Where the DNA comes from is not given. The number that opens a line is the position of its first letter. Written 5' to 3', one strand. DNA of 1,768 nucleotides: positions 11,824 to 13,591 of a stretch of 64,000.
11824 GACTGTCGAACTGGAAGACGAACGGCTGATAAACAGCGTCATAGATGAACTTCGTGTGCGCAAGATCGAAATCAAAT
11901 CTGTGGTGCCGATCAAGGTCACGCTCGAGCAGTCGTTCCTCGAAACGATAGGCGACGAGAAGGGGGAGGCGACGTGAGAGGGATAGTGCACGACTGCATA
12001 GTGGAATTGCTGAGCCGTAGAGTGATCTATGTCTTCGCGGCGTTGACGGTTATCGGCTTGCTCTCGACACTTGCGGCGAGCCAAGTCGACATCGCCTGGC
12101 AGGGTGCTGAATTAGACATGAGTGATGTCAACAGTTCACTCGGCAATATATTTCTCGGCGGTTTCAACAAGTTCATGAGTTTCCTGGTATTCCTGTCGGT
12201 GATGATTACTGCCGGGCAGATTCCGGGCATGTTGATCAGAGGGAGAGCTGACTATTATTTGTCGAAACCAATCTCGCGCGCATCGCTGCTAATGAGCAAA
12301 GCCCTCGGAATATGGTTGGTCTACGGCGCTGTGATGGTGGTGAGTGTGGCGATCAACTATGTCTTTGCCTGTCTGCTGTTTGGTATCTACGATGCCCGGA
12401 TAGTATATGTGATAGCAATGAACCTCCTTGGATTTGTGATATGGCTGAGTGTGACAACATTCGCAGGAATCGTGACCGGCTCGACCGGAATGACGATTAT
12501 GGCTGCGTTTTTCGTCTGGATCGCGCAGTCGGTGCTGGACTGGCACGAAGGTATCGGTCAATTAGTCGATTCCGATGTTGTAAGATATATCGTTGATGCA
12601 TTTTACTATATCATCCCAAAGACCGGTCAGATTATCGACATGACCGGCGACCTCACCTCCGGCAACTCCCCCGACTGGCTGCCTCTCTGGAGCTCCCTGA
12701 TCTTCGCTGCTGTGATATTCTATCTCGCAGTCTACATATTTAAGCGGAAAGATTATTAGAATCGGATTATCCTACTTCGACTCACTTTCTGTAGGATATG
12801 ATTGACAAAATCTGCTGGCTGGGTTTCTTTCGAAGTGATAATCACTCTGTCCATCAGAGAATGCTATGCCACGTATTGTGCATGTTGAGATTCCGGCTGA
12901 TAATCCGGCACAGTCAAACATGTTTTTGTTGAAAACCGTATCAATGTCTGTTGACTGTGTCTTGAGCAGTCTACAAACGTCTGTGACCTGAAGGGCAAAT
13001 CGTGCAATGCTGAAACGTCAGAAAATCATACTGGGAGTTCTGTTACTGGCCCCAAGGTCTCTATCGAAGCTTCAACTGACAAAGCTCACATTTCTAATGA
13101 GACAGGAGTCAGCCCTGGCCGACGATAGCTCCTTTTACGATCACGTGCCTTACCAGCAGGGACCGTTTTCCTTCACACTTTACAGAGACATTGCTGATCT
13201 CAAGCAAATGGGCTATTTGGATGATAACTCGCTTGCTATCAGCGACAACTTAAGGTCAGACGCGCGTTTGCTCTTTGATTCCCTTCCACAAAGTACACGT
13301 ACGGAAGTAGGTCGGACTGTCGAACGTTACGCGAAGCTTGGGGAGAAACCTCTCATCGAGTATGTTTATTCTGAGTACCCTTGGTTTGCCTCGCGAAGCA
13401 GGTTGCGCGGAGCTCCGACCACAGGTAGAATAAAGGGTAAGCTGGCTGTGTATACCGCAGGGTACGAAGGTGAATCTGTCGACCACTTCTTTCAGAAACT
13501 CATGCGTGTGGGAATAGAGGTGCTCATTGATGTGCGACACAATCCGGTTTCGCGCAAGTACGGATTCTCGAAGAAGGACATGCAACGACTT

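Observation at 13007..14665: Candidate uncharacterised two-gene conflict/defence system: Panacea-like-DUF488 fusion + conserved Cys/His partner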

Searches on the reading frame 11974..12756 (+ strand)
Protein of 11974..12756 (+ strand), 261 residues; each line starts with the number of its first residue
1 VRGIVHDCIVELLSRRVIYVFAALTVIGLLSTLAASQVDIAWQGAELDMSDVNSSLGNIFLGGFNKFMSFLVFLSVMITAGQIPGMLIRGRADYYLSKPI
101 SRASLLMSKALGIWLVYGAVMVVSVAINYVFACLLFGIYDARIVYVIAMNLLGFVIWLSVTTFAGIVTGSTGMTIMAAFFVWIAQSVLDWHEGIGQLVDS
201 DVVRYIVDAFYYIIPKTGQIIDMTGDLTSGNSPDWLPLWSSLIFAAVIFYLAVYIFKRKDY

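Call 84: find_related_loci(query=window:11974-12756:+, collection=metagenome_contigs, flank=8000)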
Query window:11974-12756:+ (261 aa) in metagenome_contigs; peptide patterns used: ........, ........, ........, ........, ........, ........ (x = any residue, [..] = any of these).
82 stretches matched a pattern; 1 encode a relative of the query (tblastn E <= 1e-3); 1 distinct loci.
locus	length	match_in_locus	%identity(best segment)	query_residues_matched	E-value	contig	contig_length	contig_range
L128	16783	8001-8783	56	1-261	8e-96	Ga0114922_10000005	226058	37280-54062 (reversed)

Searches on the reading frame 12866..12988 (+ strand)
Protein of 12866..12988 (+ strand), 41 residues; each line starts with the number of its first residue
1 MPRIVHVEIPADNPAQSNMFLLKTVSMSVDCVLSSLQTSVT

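Call 78: search_protein_families(library=pfam, proteins=[window:12866-12982:+], max_evalue=0.5)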
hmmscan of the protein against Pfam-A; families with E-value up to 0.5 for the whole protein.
window:12866-12982:+ (39 aa): 0 families

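Call 79: search_solved_structures(query=window:12866-12988:+, max_evalue=10, show_alignments=3)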
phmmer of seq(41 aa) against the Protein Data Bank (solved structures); distinct sequences matched with E-value up to 10: 0.

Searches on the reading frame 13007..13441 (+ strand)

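Call 49: search_protein_families(library=pfam, proteins=[window:13007-13441:+], max_evalue=0.1)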
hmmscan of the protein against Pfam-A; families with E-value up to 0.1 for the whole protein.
window:13007-13441:+ (145 aa): 1 family
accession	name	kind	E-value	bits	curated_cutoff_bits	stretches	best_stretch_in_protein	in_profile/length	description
PF15202.11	Adipogenin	-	0.091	13.4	27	0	21-58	29-67/79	Adipogenin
